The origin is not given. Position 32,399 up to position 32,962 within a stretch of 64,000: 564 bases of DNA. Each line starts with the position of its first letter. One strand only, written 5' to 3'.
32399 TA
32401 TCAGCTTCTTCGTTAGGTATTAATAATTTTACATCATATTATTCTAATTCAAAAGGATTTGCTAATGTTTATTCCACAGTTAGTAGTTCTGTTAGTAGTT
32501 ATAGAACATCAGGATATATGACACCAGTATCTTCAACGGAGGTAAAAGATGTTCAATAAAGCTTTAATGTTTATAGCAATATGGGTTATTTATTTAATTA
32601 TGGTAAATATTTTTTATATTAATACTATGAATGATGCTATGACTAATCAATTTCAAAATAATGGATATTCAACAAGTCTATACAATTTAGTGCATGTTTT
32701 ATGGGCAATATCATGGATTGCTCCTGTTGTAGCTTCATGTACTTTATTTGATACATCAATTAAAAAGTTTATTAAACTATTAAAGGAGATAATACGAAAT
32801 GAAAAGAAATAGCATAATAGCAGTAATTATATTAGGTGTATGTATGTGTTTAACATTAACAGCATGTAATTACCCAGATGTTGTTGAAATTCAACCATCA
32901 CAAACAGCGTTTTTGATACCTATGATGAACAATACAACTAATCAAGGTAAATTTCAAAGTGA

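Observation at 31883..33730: Self-contained moron operon: vWA protein, small membrane protein and SPFH/band-7 lipoprotein, with its own consensus promoter and terminator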

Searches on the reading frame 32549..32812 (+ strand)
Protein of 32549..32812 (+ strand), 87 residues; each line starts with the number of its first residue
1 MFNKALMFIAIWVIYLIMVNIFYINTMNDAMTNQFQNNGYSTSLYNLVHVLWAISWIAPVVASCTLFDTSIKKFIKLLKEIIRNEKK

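Call 3: search_protein_families(library=pfam, proteins=[window:32549-32812:+], max_evalue=1)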
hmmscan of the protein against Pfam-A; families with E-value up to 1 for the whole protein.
window:32549-32812:+ (87 aa): 1 family
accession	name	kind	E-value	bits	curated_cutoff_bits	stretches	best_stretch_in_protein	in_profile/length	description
PF06195.18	DUF996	-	0.32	11.7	31.3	1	1-65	25-93/138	Protein of unknown function (DUF996)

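Call 4: search_protein_families(library=phrogs, proteins=[window:32549-32812:+], max_evalue=0.01)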
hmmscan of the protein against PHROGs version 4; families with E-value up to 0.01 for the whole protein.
window:32549-32812:+ (87 aa): 0 families

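Call 26: search_protein_families(library=ncbifam, proteins=[window:32549-32812:+], max_evalue=0.1)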
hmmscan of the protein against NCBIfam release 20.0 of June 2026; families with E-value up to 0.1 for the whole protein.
window:32549-32812:+ (87 aa): 1 family
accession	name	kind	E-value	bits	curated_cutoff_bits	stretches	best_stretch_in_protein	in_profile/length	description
TIGR00710.1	efflux_Bcr_CflA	subfamily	0.01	15.3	200.9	1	5-69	300-362/385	Bcr/CflA family efflux MFS transporter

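Call 27: search_protein_families(library=padloc, proteins=[window:32549-32812:+], max_evalue=0.1)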
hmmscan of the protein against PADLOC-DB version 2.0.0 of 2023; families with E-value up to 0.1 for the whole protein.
window:32549-32812:+ (87 aa): 0 families

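Call 62: find_homologous_proteins(query=A3, max_evalue=0.001)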
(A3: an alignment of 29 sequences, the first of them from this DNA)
Query A3 (29 sequences) (87 aa, profile of the alignment): 11 proteins with E <= 0.001 among 3079 candidates.
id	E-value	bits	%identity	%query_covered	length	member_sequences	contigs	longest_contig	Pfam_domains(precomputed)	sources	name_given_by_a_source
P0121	2.8e-19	87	-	-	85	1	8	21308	-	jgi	jgi:hypothetical protein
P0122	9.5e-15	72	100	100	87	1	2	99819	-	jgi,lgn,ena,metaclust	metaclust:\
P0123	2.5e-13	67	-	-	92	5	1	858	-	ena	-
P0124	3.0e-13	67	-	-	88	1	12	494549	-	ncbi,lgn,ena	-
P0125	2.1e-11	61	-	-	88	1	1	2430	-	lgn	-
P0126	4.3e-10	57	-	-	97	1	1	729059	-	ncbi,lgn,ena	-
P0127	1.4e-7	49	-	-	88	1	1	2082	-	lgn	-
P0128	3.7e-7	48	-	-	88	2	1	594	-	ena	-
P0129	1.0e-6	46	-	-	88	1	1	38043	-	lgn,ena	-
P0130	3.5e-6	45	-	-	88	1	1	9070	-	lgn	-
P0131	3.8e-5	41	-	-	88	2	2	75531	-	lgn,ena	-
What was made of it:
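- Tried and rejected: The word-indexed homologue search with the partner alignment returned only 11 proteins (call 62).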

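Call 63: search_protein_families(library=pfam, alignment_id=A3, max_evalue=0.01)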
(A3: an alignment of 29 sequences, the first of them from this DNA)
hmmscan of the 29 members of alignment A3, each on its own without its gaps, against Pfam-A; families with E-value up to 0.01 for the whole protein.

A. member 1, seq(87 aa): 0 families

B. families by the number of members that match (of 29 scanned): 3 families
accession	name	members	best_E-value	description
PF07758.16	DUF1614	1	0.003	Protein of unknown function (DUF1614)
PF15102.11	TMEM154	1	0.0044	TMEM154 protein family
PF11086.13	DUF2878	1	0.0046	Protein of unknown function (DUF2878)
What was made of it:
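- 32549..32812 (+): Small two-helix membrane partner of the SPFH lipoprotein (87 aa). Predicted topology is N-in/C-in, with an outward-facing loop that carries a conserved A-x-x-Q-[LMF] motif (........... here) and a basic cytoplasmic tail. No family is described for it. None of 29 members hits a relevant Pfam family (calls 3, 63).
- On SPFH-NfeD operon: No NfeD hit for the window partner or for any of 29 family members (calls 3, 63).
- Closest known: SPFH-NfeD operons. Different: The partner has no NfeD/OB-fold domain and no Pfam family (calls 3, 63).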

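Call 97: search_protein_representatives(alignment_id=A5)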
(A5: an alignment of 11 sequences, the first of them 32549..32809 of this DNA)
Query: 11 sequences, 88 profile positions. Proteins with E-value up to 0.001 (for the whole library): 219; up to 1e-10: 10; up to 1e-30: 0. The best 150 are listed.
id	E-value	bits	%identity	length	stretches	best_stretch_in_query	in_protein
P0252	1.7e-26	108.4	-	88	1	1-87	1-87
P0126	1.1e-23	99.3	-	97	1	1-87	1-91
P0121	1.2e-23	99.3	-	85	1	1-87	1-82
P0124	2.9e-23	98.1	-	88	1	1-85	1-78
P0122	4.6e-21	91.0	-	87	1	1-87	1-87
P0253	3.4e-15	72.2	-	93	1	1-87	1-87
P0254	5.4e-14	68.3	-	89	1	2-86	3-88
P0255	6.3e-14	68.1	-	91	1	1-83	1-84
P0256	1.4e-13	67.0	-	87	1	1-85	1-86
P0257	1.2e-11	60.8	-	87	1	1-87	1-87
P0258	1.5e-10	57.2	-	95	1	2-84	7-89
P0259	1.3e-08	51.0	-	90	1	1-85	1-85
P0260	1.5e-08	50.9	-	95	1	1-84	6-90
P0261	1.7e-08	50.7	-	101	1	5-83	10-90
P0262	3.4e-08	49.7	-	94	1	3-87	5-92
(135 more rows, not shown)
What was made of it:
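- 32549..32812 (+): At least 219 clusters at 50% identity exist in 1.84 billion proteins (call 97).
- Tried and rejected: The exhaustive search was needed (call 97).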
